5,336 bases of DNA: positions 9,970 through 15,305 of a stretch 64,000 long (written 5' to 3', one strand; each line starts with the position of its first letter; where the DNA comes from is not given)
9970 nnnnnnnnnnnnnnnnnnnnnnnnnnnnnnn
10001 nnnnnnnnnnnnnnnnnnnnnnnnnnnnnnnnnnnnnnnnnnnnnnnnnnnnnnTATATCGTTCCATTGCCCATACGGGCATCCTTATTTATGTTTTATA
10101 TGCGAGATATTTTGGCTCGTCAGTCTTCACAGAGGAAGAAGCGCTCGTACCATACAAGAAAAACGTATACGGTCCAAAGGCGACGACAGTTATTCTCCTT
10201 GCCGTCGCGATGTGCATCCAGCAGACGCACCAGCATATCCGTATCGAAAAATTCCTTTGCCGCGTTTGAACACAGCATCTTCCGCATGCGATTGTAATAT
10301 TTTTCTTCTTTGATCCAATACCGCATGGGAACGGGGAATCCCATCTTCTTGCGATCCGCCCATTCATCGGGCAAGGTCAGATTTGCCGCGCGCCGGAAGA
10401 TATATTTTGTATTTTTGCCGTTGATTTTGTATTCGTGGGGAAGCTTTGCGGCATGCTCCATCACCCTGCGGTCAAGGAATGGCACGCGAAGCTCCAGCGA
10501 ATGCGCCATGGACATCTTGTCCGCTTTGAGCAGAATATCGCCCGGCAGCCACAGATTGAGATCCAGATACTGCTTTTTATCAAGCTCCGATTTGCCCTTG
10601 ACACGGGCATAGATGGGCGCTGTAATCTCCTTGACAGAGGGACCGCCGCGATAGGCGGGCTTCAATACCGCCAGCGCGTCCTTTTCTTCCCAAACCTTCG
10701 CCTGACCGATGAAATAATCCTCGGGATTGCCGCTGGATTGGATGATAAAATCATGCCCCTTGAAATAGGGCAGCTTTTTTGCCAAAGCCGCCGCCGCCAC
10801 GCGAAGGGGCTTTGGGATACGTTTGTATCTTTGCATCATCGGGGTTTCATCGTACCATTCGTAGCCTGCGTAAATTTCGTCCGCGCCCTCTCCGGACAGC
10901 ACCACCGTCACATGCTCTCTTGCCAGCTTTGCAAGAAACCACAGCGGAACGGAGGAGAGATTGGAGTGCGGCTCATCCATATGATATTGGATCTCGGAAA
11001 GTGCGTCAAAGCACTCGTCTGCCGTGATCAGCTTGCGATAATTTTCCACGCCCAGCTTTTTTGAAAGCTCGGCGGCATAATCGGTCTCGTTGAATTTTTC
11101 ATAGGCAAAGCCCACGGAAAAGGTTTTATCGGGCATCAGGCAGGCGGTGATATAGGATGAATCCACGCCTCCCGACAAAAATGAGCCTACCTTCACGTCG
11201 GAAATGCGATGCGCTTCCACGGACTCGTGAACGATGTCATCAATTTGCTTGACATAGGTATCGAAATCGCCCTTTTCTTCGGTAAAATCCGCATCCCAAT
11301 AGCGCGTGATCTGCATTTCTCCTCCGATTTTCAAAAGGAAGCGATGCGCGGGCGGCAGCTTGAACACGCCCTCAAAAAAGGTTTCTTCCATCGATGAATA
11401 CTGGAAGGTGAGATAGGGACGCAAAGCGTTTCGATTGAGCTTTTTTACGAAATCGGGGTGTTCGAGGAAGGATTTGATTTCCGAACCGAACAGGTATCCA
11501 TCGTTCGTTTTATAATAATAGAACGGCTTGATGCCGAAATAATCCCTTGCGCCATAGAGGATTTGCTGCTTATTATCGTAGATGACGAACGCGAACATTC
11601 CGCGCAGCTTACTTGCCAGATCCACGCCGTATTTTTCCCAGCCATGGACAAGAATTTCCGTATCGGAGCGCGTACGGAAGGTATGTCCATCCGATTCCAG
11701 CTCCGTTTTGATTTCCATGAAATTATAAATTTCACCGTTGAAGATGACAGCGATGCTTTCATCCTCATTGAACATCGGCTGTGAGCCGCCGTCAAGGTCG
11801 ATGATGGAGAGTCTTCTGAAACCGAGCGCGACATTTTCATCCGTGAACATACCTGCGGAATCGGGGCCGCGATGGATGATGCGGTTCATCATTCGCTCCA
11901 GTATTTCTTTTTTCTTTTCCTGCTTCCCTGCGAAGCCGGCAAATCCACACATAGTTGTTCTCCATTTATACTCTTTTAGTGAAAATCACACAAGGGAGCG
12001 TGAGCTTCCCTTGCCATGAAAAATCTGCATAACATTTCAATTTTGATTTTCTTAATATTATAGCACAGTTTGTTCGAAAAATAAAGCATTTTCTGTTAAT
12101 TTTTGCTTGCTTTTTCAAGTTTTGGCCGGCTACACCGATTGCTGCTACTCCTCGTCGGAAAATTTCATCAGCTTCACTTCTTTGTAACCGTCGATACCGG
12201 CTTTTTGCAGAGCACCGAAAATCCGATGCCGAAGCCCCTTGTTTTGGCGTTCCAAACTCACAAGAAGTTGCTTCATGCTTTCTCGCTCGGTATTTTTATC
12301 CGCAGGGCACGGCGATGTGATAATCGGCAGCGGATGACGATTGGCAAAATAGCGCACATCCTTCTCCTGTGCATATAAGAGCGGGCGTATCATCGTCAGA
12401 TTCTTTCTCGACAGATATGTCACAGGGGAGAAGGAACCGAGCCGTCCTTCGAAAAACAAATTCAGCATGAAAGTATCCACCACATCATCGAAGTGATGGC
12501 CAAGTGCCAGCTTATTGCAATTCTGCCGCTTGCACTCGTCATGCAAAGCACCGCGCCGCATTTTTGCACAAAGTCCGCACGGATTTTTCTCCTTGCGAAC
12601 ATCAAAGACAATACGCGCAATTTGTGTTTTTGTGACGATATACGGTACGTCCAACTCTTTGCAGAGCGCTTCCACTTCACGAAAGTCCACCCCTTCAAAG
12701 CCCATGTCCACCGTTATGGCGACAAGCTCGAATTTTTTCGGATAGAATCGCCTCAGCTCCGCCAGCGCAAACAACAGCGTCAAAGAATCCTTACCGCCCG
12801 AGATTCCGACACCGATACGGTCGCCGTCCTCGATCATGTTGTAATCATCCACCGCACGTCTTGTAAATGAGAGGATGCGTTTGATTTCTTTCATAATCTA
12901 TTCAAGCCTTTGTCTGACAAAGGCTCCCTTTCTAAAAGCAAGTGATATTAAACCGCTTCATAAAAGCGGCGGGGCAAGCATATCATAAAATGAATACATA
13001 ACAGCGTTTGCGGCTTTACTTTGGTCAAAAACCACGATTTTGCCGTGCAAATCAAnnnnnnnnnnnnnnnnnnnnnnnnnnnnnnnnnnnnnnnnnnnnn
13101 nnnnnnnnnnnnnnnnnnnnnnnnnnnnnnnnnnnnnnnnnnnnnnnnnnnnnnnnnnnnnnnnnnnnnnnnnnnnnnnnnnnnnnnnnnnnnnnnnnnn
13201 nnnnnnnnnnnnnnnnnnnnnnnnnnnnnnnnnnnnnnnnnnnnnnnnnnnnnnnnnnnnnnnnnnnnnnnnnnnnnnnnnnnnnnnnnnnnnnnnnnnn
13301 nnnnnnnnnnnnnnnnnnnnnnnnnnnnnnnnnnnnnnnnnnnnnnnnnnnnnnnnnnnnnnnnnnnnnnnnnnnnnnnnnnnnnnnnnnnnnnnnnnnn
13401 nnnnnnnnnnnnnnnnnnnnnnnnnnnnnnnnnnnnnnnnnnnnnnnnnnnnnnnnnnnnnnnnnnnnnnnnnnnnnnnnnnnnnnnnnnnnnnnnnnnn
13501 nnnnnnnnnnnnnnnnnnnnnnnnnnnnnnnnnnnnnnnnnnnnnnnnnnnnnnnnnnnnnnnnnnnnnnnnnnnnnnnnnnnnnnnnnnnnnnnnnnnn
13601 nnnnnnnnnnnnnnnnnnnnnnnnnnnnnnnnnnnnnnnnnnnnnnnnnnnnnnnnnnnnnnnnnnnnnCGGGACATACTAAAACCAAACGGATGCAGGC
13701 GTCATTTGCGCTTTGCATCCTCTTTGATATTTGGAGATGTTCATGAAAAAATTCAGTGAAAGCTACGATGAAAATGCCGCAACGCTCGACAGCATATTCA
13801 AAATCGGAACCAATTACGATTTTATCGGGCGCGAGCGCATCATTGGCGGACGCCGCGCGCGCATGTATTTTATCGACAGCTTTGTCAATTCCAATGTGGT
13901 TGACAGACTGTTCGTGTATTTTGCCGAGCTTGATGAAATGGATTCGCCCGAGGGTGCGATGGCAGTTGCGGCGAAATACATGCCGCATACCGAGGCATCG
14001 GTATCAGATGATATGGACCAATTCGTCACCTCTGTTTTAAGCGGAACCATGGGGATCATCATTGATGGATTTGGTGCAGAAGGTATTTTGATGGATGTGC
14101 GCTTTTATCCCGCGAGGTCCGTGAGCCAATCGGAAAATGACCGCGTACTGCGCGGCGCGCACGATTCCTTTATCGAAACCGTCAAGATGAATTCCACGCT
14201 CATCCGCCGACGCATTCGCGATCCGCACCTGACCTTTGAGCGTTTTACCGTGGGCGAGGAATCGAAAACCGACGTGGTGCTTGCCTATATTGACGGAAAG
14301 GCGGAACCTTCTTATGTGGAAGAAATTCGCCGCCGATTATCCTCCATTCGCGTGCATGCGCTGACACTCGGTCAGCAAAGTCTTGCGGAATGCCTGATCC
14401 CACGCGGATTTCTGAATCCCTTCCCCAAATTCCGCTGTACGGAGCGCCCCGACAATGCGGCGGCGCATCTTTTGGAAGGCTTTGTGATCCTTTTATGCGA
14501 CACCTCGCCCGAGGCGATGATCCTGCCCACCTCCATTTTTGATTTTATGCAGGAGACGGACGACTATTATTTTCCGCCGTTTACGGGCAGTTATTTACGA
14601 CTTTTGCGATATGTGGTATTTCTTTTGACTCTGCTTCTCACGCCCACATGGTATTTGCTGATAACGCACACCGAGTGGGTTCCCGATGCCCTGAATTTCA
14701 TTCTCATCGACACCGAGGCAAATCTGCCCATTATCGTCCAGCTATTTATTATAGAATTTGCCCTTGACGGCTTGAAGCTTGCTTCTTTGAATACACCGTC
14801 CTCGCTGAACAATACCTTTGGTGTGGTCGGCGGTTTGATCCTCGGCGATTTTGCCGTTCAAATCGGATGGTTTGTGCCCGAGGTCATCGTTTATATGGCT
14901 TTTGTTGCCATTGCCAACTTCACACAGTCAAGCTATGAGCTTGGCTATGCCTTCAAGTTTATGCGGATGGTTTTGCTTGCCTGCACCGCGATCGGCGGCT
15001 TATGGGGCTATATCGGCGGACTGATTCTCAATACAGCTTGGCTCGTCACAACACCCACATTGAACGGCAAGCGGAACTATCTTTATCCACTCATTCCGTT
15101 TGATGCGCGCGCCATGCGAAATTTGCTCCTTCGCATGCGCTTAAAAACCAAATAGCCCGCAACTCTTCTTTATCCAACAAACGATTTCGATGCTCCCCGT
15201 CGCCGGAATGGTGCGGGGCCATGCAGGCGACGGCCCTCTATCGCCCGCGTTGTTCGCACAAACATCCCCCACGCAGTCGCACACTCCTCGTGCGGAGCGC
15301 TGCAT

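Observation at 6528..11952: murE sits in a block with aspartate racemase, an ATP-grasp ligase and an AsnB-type amidotransferase: predicted Lys-D-Asp/D-isoAsn peptidoglycan cross-bridge module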

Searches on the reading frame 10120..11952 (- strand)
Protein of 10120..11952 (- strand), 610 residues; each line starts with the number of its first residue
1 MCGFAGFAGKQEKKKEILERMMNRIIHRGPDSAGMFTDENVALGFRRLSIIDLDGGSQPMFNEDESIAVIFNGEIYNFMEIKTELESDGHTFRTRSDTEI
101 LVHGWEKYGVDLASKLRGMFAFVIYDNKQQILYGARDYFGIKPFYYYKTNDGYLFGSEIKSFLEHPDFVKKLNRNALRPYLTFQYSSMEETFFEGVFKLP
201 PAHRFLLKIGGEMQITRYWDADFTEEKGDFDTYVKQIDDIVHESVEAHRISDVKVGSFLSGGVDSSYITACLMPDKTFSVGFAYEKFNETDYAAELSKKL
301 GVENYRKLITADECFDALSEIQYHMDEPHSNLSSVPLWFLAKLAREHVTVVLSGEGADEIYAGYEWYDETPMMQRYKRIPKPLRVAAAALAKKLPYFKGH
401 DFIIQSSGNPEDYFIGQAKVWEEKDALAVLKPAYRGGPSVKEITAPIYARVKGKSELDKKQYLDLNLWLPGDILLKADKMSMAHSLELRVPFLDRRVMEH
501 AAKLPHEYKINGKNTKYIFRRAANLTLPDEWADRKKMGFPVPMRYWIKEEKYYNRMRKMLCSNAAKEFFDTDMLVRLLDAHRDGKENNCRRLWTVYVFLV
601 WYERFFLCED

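Call 3: search_protein_families(library=pfam, proteins=[window:10120-11952:-])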
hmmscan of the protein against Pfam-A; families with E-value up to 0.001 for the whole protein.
window:10120-11952:- (610 aa): 4 families
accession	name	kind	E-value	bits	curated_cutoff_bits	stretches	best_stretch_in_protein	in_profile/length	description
PF00733.27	Asn_synthase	-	1.2e-95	321.6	21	1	237-603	2-354/354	Asparagine synthase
PF13537.11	GATase_7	-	3.6e-44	150.1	25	1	46-163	2-122/123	Glutamine amidotransferase domain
PF13522.11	GATase_6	-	1.1e-37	129.4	27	1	30-158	1-130/130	Glutamine amidotransferase domain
PF12481.13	DUF3700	-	3.4e-05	23.9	27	1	112-159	125-172/228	Aluminium induced protein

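Call 4: search_protein_families(library=ncbifam, proteins=[window:10120-11952:-])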
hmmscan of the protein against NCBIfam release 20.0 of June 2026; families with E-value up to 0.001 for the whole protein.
window:10120-11952:- (610 aa): 9 families
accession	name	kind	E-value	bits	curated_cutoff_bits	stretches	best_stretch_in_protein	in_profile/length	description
TIGR01536.1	asn_synth_AEB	equivalog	4.8e-161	537.3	267.1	1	2-539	1-517/517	asparagine synthase (glutamine-hydrolyzing)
TIGR03108.1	eps_aminotran_1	hypoth_equivalog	9.1e-153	510.2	816.9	1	1-598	1-621/628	XrtA/PEP-CTERM system amidotransferase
TIGR03104.1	trio_amidotrans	equivalog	1.6e-113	380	570.1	2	1-370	1-386/589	N-acetylglutaminylglutamine amidotransferase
NF006949.0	PRK09431.1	equivalog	7.7e-91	305.3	499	3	1-171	1-174/554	asparagine synthase B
NF033535.1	lass_lactam_cya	exception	1.4e-69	235.3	525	2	3-385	3-401/668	lasso peptide isopeptide bond-forming cyclase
NF001484.0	PRK00331.1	subfamily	3.1e-15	55.6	381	1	58-173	86-209/601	isomerizing glutamine--fructose-6-phosphate transaminase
TIGR01134.1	purF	equivalog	5.3e-13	49.1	350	1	57-162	84-199/432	amidophosphoribosyltransferase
TIGR01135.1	glmS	equivalog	1.6e-12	46.8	418.05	1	58-173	85-208/607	glutamine--fructose-6-phosphate transaminase (isomerizing)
NF033561.1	macrolact_Ik_Al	subfamily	3.1e-12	45.9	300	1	116-271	79-230/561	albusnodin/ikarugamycin family macrolactam cyclase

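Call 75: search_solved_structures(query=window:10120-11952:-, show_alignments=0, max_evalue=1e-10)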
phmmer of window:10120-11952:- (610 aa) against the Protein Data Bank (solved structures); distinct sequences matched with E-value up to 1e-10: 5.
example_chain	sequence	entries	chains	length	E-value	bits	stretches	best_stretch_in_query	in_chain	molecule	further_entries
7ylz_A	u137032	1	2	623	7.5e-68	232.6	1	1-369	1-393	hydroxyamidotransferase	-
1ct9_A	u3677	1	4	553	1.1e-45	159.4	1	14-163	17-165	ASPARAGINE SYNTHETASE B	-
6gq3_A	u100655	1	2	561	8e-37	130.1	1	18-376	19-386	Asparagine synthetase [glutamine-hydrolyzing]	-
8sue_A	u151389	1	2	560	1.5e-36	129.2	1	23-376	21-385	Asparagine synthetase [glutamine-hydrolyzing]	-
9b6c_A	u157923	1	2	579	1e-35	126.5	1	23-376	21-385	Asparagine synthetase [glutamine-hydrolyzing]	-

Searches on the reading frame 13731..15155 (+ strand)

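Call 3: search_protein_families(library=pfam, proteins=[window:13731-15155:+])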
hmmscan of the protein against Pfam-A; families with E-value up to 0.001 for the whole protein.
window:13731-15155:+ (474 aa): 1 family
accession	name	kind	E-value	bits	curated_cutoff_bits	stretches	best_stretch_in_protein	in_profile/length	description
PF03323.18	GerA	-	3.9e-134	448.1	27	1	25-473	7-459/466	Bacillus/Clostridium GerA spore germination protein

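Call 4: search_protein_families(library=ncbifam, proteins=[window:13731-15155:+])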
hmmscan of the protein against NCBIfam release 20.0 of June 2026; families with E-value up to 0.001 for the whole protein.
window:13731-15155:+ (474 aa): 1 family
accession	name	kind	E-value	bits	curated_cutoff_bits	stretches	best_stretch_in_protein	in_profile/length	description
NF052514.1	SpGerGerXA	equivalog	2e-50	171.8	850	1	85-472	76-461/479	spore germination protein GerXA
